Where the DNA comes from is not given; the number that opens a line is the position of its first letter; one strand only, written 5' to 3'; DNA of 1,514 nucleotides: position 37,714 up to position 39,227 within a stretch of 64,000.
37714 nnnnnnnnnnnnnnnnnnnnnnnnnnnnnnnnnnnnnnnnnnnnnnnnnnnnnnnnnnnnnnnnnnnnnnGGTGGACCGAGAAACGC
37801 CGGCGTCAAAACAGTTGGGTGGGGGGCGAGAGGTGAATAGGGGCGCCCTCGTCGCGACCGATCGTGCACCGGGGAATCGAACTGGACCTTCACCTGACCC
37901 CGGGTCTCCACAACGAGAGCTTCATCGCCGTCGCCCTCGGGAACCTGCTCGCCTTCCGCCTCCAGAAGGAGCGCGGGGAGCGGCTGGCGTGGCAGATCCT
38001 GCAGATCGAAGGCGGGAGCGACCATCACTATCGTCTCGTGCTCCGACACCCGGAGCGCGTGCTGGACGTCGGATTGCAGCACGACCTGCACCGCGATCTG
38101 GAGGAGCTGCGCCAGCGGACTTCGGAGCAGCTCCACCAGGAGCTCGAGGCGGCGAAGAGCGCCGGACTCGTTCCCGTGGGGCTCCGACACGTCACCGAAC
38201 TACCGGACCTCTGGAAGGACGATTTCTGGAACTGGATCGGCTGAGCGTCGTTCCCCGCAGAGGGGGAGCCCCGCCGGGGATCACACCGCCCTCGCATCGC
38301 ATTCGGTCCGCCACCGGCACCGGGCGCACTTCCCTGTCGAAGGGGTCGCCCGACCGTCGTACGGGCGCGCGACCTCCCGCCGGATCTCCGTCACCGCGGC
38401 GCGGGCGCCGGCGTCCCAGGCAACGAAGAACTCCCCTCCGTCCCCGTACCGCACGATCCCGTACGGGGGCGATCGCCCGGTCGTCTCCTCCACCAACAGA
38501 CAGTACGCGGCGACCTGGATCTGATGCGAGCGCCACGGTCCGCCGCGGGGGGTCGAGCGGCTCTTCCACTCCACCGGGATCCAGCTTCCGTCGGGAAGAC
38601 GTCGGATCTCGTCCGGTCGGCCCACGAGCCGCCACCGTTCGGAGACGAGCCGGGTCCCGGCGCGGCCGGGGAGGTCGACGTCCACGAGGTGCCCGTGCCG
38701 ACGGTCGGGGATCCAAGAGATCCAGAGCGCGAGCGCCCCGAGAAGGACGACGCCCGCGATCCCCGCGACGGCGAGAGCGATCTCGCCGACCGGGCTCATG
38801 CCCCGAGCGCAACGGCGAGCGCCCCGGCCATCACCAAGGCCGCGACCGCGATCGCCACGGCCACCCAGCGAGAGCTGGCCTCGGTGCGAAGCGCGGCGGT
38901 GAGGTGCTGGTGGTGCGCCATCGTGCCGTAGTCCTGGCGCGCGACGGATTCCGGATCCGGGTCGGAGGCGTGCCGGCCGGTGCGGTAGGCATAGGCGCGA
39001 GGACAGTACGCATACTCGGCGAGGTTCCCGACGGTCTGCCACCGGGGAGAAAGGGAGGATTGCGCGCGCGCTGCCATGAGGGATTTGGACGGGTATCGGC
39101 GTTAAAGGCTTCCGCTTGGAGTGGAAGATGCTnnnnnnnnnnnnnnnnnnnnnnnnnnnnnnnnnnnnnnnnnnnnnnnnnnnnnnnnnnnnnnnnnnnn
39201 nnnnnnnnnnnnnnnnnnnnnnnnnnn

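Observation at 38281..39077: Cas4-like nuclease split into two ATGA-coupled ORFs, each with a transmembrane helix, beside the r-protein operon and with no CRISPR array in the window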

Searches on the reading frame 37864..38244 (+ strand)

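Call 76: search_protein_families(library=pfam, proteins=[window:37864-38244:+], max_evalue=0.1)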
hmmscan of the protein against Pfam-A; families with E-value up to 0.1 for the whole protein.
window:37864-38244:+ (126 aa): 2 families
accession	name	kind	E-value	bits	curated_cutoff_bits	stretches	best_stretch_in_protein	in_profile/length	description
PF09406.16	DUF2004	-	4.4e-07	30.7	27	1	1-125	1-122/122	Protein of unknown function (DUF2004)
PF13663.11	DUF4148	-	0.064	14.1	27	0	84-106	35-57/62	Domain of unknown function (DUF4148)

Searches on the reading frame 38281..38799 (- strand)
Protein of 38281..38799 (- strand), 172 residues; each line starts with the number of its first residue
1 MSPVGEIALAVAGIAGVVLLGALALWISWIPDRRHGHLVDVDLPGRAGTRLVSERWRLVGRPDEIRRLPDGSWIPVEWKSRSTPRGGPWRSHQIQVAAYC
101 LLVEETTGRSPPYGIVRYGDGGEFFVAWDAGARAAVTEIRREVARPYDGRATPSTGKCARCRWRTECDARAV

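Call 3: search_protein_families(library=pfam, proteins=[window:38281-38799:-], max_evalue=1)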
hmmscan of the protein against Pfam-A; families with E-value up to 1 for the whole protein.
window:38281-38799:- (172 aa): 2 families
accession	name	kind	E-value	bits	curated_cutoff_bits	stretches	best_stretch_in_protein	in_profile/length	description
PF12705.13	PDDEXK_1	-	2.9e-08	34.4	22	1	38-167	112-246/247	PD-(D/E)XK nuclease superfamily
PF01930.23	Cas_Cas4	-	0.0014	19.2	22.7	1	63-167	57-158/160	Domain of unknown function DUF83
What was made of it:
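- ORF2 alone passes the PDDEXK_1 cut-off (call 3).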

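Call 4: search_protein_families(library=ncbifam, proteins=[window:38281-38799:-], max_evalue=1)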
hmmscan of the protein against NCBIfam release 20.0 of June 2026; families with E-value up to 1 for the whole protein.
window:38281-38799:- (172 aa): 3 families
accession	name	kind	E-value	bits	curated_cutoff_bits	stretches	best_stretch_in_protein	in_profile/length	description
TIGR00372.1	cas4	equivalog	8.4e-11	42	65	1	52-168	62-179/180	CRISPR-associated protein Cas4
NF049935.1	cas4g_cas1g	exception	5.3e-07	28.5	560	1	50-164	67-186/546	CRISPR-associated endonuclease Cas4g/Cas1g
TIGR03491.1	TIGR03491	subfamily_domain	5.2e-06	25.7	97.45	1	74-171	112-208/462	TM0106 family RecB-like putative nuclease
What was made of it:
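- Closest known: Cas4. Different: Scores fall below the curated Cas4 cut-offs (calls 3, 4).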

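Call 22: find_related_loci(query=A1, collection=genome_contigs, flank=4000)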
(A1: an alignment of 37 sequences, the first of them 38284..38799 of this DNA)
Query A1 (172 aa) in genome_contigs; peptide patterns used: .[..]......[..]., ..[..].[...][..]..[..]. (x = any residue, [..] = any of these).
599 stretches matched a pattern (row limit reached: there are more); 586 encode a relative of the query (tblastn E <= 1e-3); the best 80 are kept; 80 distinct loci.
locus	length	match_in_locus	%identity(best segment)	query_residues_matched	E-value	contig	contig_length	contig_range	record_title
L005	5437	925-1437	56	7-171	4e-57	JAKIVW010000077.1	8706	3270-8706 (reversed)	MAG: Thermoplasmata archaeon isolate AcS1-45 NODE_31474_length_8706_cov_5.111317, whole genome shotgun sequence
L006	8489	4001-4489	60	15-171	2e-55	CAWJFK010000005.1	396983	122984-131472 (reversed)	MAG: uncultured Thermoplasmata archaeon isolate MFD09222.bin.2.161 genome assembly, contig: contig_132937, whole genome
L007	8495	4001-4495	52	6-170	1e-54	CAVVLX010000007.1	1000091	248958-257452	MAG: uncultured Thermoplasmata archaeon isolate MFD09222.bin.2.58 genome assembly, contig: contig_64922, whole genome sh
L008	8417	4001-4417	65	30-168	2e-54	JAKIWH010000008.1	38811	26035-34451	MAG: Thermoplasmata archaeon isolate AcS5-34 NODE_2752_length_38811_cov_5.635824, whole genome shotgun sequence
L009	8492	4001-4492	55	7-172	1e-53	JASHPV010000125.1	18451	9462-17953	MAG: Thermoplasmata archaeon isolate JOPF058 JOPF_A143_contig_70722, whole genome shotgun sequence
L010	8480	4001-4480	57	7-168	1e-53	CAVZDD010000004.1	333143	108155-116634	MAG: uncultured Thermoplasmata archaeon isolate MFD09222.bin.1.10 genome assembly, contig: contig_76234, whole genome sh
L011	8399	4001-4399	65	36-168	5e-53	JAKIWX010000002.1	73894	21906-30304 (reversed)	MAG: Thermoplasmata archaeon isolate SubAcS15-67 SubAcS15-67_2, whole genome shotgun sequence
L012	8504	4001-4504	54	7-168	8e-53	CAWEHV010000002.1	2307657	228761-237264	MAG: uncultured Thermoplasmata archaeon isolate MFD09222.bin.1.12 genome assembly, contig: contig_47939, whole genome sh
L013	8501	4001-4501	58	11-172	2e-52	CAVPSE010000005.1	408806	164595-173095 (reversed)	MAG: uncultured Thermoplasmata archaeon isolate MFD00008.bin.2.157 genome assembly, contig: contig_51209, whole genome s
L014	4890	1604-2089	57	7-170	1e-52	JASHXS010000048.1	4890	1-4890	MAG: Thermoplasmata archaeon isolate JOPF263 JOPF_AWAY_contig_311198, whole genome shotgun sequence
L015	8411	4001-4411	66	36-172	3e-52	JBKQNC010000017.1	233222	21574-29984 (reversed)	MAG: Thermoplasmata archaeon isolate LASAr3G3H3I__bin_2 LASAr3G3H3I_000000161695, whole genome shotgun sequence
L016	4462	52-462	61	32-168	3e-51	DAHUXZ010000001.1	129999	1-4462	MAG TPA_asm: Thermoplasmata archaeon isolate clean1967 NODE_1_length_129999_cov_6.370021, whole genome shotgun sequence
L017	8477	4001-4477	54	14-172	4e-51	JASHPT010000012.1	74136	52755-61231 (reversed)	MAG: Thermoplasmata archaeon isolate JOPF056 JOPF_N071_contig_4956, whole genome shotgun sequence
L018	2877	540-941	63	36-171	2e-50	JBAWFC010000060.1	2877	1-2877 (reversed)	MAG: Thermoplasmata archaeon isolate MFD05722_ilm_asm_bin29 k127_371046, whole genome shotgun sequence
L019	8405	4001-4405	65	34-168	4e-50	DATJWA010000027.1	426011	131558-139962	MAG TPA_asm: Thermoplasmata archaeon isolate SMAG_U15087 k141_3034769, whole genome shotgun sequence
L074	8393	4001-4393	43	41-170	1e-23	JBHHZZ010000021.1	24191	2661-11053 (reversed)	MAG: Thermoplasmata archaeon isolate K_3_bin.4 NODE_502_length_24191_cov_52.162869, whole genome shotgun sequence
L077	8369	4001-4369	43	51-172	3e-23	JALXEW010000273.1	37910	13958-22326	MAG: Ardenticatenia bacterium isolate T2_metabat2_scaf2bin.447 T2_NODE_712_length_37910_cov_1.663447, whole genome shotg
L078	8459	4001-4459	38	20-170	2e-23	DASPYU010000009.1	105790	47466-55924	MAG TPA_asm: Thermoplasmata archaeon isolate SMAG_U11601 k141_408330, whole genome shotgun sequence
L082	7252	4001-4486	39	14-167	1e-22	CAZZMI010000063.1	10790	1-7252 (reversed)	MAG TPA_asm: uncultured Anaerolineae bacterium isolate SRP104967_co2_36 genome assembly, contig: NODE_2637_length_10790_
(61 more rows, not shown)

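Call 35: search_protein_families(library=pfam, proteins=[L074:675-3404:+, L074:3401-4402:+, L074:4722-5207:-, L074:5635-6390:-, L078:1573-3630:+, L078:4465-5025:-, L082:4492-5586:-, L082:3580-4095:-, L082:2801-3637:-, L082:1717-2841:+], max_evalue=0.001)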
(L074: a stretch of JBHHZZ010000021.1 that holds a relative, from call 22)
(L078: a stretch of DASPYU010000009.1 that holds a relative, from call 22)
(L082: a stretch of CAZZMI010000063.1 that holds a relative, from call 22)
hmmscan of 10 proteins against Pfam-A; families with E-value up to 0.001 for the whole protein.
L074:675-3404:+ (909 aa): 5 families
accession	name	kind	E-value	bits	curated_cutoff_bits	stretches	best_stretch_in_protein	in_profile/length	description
PF13091.12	PLDc_2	-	4.3e-36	124.1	27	2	634-775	4-132/132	PLD-like domain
PF00932.25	LTD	-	3.8e-27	95.2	34.3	2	248-362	7-108/109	Lamin Tail Domain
PF18911.6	PKD_4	-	4.9e-06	27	27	1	779-860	1-82/85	PKD domain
PF00614.28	PLDc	-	1.5e-05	25.2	21.9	0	724-745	5-26/28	Phospholipase D Active site motif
PF00801.26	PKD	-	4.3e-05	23.9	23.5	1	790-852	9-70/80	PKD domain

L074:3401-4402:+ (333 aa): 3 families
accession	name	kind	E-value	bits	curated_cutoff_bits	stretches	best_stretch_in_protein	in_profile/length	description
PF12705.13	PDDEXK_1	-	1.6e-14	54.9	22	1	210-329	112-247/247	PD-(D/E)XK nuclease superfamily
PF01930.23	Cas_Cas4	-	9.5e-10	39.2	22.7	1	219-328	53-158/160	Domain of unknown function DUF83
PF04893.22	Yip1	-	0.00073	19.9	28.6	0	63-185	22-154/173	Yip1 domain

L074:4722-5207:- (161 aa): 0 families

L074:5635-6390:- (251 aa): 0 families

L078:1573-3630:+ (685 aa): 3 families
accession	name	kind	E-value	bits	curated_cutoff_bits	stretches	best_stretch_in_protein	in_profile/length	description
PF13091.12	PLDc_2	-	7.3e-43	146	27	2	436-580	1-132/132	PLD-like domain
PF00932.25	LTD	-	1e-12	48.8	34.3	1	50-165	6-108/109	Lamin Tail Domain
PF00614.28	PLDc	-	4.2e-07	30.1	21.9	1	528-549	4-25/28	Phospholipase D Active site motif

L078:4465-5025:- (186 aa): 0 families

L082:4492-5586:- (364 aa): 1 family
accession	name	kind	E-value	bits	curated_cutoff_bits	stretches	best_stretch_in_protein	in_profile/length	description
PF01950.21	FBPase_3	-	1.5e-186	620.2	25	1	2-362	1-361/361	Fructose-1,6-bisphosphatase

L082:3580-4095:- (171 aa): 0 families

L082:2801-3637:- (278 aa): 1 family
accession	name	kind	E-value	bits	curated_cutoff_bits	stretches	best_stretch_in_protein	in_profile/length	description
PF09594.16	GT87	-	1.2e-07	32.2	25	1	22-189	59-230/237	Glycosyltransferase family 87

L082:1717-2841:+ (374 aa): 4 families
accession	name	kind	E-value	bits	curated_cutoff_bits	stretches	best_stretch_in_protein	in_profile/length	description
PF12698.13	ABC2_membrane_3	-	1.4e-42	146.5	31.6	1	33-366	8-346/347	ABC-2 family transporter protein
PF01061.29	ABC2_membrane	-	7.1e-20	71.9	26.9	1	181-339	50-211/211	ABC-2 type transporter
PF12679.13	ABC2_membrane_2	-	3.2e-14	53.3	27.2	1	16-364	2-273/283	ABC-2 family transporter protein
PF12730.13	ABC2_membrane_4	-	1.8e-05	25.2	27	1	188-284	58-154/179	ABC-2 family transporter protein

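Call 57: search_protein_families(library=padloc, proteins=[window:38281-38799:-, L074:3401-4402:+, L074:675-3404:+], max_evalue=0.01)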
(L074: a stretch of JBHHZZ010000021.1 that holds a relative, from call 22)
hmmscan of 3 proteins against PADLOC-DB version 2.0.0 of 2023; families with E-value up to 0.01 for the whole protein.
window:38281-38799:- (172 aa): 13 families
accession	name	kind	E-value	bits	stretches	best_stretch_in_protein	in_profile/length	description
PDLC01250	Cas4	-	3.3e-13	48.3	1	49-167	53-167/168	"CAS-I,CAS-II,CAS-III,CAS-IV,CAS-V,CAS-VI; acquisition_associated"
PDLC00943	Cas4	-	2.2e-11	42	1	52-168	62-179/180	CRISPR-associated protein Cas4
PDLC02034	Cas4d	-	1.1e-10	39.5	1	51-164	65-177/192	-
PDLC00944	Cas4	-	2e-10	39.2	1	54-167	62-176/177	Cas4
PDLC02067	Cas1b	-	3.8e-10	37.2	1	50-138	49-141/533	-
PDLC00060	DruK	-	7.8e-10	36.6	1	49-169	134-261/347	PD-(D/E)XK nuclease superfamily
PDLC01447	Cas4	-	5.9e-07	28.1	1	54-168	50-158/161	"CAS-I,CAS-II,CAS-III,CAS-IV,CAS-V,CAS-VI; acquisition_associated"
PDLC01611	Cas4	-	7.1e-07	27.6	1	61-163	54-152/158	"CAS-I,CAS-II,CAS-III,CAS-IV,CAS-V,CAS-VI; acquisition_associated"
PDLC00059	DruK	-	9.4e-07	26.3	1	50-169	118-236/326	PD-(D/E)XK nuclease superfamily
PDLC02083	Cas4_II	-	1.5e-06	26.7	1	70-170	84-186/186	-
PDLC02035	Cas4d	-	7.1e-05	20.3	1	51-145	58-149/196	-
PDLC01747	Cas1g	-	0.00014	18.6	1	49-164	54-173/523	-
PDLC02087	Cas4b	-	0.003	15.7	1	52-167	70-188/189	-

L074:3401-4402:+ (333 aa): 18 families
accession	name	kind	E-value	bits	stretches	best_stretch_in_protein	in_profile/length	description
PDLC00943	Cas4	-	2.2e-23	81.2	1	208-329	58-179/180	CRISPR-associated protein Cas4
PDLC00944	Cas4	-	8.1e-23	79.5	1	208-328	57-176/177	Cas4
PDLC01250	Cas4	-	8.5e-22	76.2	1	207-328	51-167/168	"CAS-I,CAS-II,CAS-III,CAS-IV,CAS-V,CAS-VI; acquisition_associated"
PDLC01447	Cas4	-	8.2e-21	73.1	1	5-330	3-159/161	"CAS-I,CAS-II,CAS-III,CAS-IV,CAS-V,CAS-VI; acquisition_associated"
PDLC02034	Cas4d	-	2.2e-17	61.4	1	210-328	64-180/192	-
PDLC01611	Cas4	-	5.9e-15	53.9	1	203-328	42-156/158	"CAS-I,CAS-II,CAS-III,CAS-IV,CAS-V,CAS-VI; acquisition_associated"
PDLC01773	Cas4c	-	1.3e-14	52.1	1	211-328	79-193/229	-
PDLC02035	Cas4d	-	7.7e-14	49.6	1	211-328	58-174/196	-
PDLC02083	Cas4_II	-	2.8e-11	42.2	1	215-330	72-185/186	-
PDLC00059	DruK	-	5e-09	33.8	1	204-328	112-234/326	PD-(D/E)XK nuclease superfamily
PDLC02067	Cas1b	-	5e-09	33.5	1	210-325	49-171/533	-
PDLC01747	Cas1g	-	6.2e-08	29.7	1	210-328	55-176/523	-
PDLC00060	DruK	-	2e-07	28.6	1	211-328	136-259/347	PD-(D/E)XK nuclease superfamily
PDLC00058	DruK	-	1.4e-05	22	1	209-329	147-274/388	PD-(D/E)XK nuclease superfamily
PDLC01775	Cas4c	-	0.00027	19.2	1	233-325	13-105/131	-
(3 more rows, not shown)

L074:675-3404:+ (909 aa): 21 families
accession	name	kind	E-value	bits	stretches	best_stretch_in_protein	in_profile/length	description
PDLC02614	DrmC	-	1.5e-20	71.5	2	439-546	27-125/153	DrmC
PDLC02597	DrmC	-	5.9e-14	50.5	2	660-769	125-230/242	DrmC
PDLC02595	DrmC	-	2.4e-13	48.4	1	635-772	121-256/269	DrmC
PDLC02588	DrmC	-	3.1e-13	48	2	633-758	107-227/256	DrmC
PDLC03922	MkoB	-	8.8e-13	46.4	1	431-770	309-598/610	-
PDLC02609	DrmC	-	1.3e-12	46.2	2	660-772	125-230/241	DrmC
PDLC02612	DrmC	-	3.4e-12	44.4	2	437-544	96-196/235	DrmC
PDLC02585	DrmC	-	3.2e-09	34.7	2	436-541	108-213/253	DrmC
PDLC02591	DrmC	-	5e-09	33.7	2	660-771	145-247/260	DrmC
PDLC02606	DrmC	-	1e-08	33.1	2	657-759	60-158/182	DrmC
PDLC02901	DpdK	-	1.3e-07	29.4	1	649-778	59-172/173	DpdK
PDLC02616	DrmC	-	1.4e-07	29.3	1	698-768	138-209/224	DrmC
PDLC02607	DrmC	-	3.5e-07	27.8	1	660-751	139-230/265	DrmC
PDLC02594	DrmC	-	5.1e-07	27.4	1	660-757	124-211/240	DrmC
PDLC02602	DrmC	-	1.2e-06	25.8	1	639-754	115-228/381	DrmC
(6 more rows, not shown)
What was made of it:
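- Checked: TIGR00372 (cas4) and the PADLOC Cas4 models behave the same way (calls 4, 57).
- Motif split across the ORFs, with HMM coverage of 4-246/247 only when they are joined (calls 3, 4, 57).
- Tried and rejected: PADLOC gave only Cas4 and DruK-type nuclease-domain matches and no defence-system context (call 57).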

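Call 80: find_encoding_contigs(protein=window:38281-38799:-, flank=3000, max_places=4)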
Protein window:38281-38799:- (172 aa): 1 contig read that carries it; 1 place shown.
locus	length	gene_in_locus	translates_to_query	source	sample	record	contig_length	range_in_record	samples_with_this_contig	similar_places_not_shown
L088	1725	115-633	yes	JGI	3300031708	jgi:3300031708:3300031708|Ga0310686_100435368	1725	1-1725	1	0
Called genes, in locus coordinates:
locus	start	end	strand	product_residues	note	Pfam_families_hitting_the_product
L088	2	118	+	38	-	?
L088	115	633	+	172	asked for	PF12705:PDDEXK_1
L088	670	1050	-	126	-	-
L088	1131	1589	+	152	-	PF00334:NDK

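Call 89: search_protein_families(library=pfam, proteins=[L077:2956-3615:+, L077:3612-3863:+, L077:3857-4372:+, L077:4369-5490:+], max_evalue=0.01)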
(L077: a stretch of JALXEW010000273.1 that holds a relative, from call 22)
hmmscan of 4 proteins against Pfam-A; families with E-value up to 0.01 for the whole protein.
L077:2956-3615:+ (219 aa): 0 families

L077:3612-3863:+ (83 aa): 0 families

L077:3857-4372:+ (171 aa): 2 families
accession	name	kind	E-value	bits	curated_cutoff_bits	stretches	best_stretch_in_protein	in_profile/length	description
PF12705.13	PDDEXK_1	-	3.3e-11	44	22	1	42-167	120-247/247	PD-(D/E)XK nuclease superfamily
PF01930.23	Cas_Cas4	-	1.7e-08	35.1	22.7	1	57-166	53-158/160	Domain of unknown function DUF83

L077:4369-5490:+ (373 aa): 1 family
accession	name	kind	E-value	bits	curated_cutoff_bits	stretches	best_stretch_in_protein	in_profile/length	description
PF01702.25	TGT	-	2.6e-158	527.2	26.3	1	17-368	3-356/357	Queuine tRNA-ribosyltransferase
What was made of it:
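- TGT (call 89)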

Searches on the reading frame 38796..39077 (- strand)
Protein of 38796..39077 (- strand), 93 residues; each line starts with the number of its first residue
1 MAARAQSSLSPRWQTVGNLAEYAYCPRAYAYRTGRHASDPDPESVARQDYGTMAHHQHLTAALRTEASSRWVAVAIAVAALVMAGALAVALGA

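Call 3: search_protein_families(library=pfam, proteins=[window:38796-39077:-], max_evalue=1)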
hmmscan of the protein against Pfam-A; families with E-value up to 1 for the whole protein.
window:38796-39077:- (93 aa): 1 family
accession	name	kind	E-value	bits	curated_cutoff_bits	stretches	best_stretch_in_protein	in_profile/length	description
PF12705.13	PDDEXK_1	-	0.0018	18.7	22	1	16-56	4-43/247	PD-(D/E)XK nuclease superfamily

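Call 4: search_protein_families(library=ncbifam, proteins=[window:38796-39077:-], max_evalue=1)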
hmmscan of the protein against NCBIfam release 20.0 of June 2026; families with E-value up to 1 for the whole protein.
window:38796-39077:- (93 aa): 1 family
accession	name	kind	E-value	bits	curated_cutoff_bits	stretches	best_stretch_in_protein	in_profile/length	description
TIGR00372.1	cas4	equivalog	0.012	15.4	65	1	18-62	5-45/180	CRISPR-associated protein Cas4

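Call 16: find_homologous_proteins(query=window:38799-39077:-, max_evalue=0.01)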
Query window:38799-39077:- (93 aa): 2 proteins with E <= 0.01 among 32 candidates.
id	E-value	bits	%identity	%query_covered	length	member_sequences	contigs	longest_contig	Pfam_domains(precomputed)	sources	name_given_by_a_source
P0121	6.4e-51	188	98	100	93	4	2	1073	-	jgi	jgi:hypothetical protein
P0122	2.2e-39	151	75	76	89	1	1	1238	-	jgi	-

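Call 43: find_homologous_proteins(query=A3, max_evalue=0.001)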
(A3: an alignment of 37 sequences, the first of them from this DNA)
Query A3 (37 sequences) (93 aa, profile of the alignment): 335 proteins with E <= 0.001 among 8000 candidates; the best 120 are listed.
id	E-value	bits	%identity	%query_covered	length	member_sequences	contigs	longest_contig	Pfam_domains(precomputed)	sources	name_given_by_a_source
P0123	1.3e-33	133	55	22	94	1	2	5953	-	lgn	-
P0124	2.3e-33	132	35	81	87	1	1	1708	-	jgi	jgi:CRISPR/Cas system-associated exonuclease Cas4 (RecB family)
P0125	4.0e-33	131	39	53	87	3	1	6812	-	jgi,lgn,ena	-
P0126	4.7e-33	131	41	83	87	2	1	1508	-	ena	-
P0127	6.2e-33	131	36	80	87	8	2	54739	-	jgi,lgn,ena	-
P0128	1.5e-32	129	36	78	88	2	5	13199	-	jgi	jgi:CRISPR/Cas system-associated exonuclease Cas4 (RecB family)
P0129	1.7e-32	129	32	75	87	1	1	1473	-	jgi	jgi:hypothetical protein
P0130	2.7e-32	129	40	56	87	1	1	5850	-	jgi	jgi:CRISPR/Cas system-associated exonuclease Cas4 (RecB family)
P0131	3.0e-32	128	33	82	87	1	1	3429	-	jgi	jgi:hypothetical protein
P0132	3.0e-32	128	42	59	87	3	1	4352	-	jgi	jgi:CRISPR/Cas system-associated exonuclease Cas4 (RecB family)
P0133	4.1e-32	128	32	77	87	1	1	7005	-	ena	-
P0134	4.7e-32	128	37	66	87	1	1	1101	-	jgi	jgi:CRISPR/Cas system-associated exonuclease Cas4 (RecB family)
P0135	4.9e-32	128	30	77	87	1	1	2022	-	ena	-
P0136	5.2e-32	128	41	53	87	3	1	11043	-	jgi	-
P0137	6.1e-32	127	36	85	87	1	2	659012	-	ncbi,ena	-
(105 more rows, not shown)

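Call 57: search_protein_families(library=padloc, proteins=[window:38796-39077:-], max_evalue=0.01)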
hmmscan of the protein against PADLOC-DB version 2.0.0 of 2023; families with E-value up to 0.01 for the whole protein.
window:38796-39077:- (93 aa): 2 families
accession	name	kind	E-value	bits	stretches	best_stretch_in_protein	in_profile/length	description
PDLC00944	Cas4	-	0.0033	15.6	1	17-67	4-53/177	Cas4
PDLC00943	Cas4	-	0.0033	15.4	1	18-62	5-45/180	CRISPR-associated protein Cas4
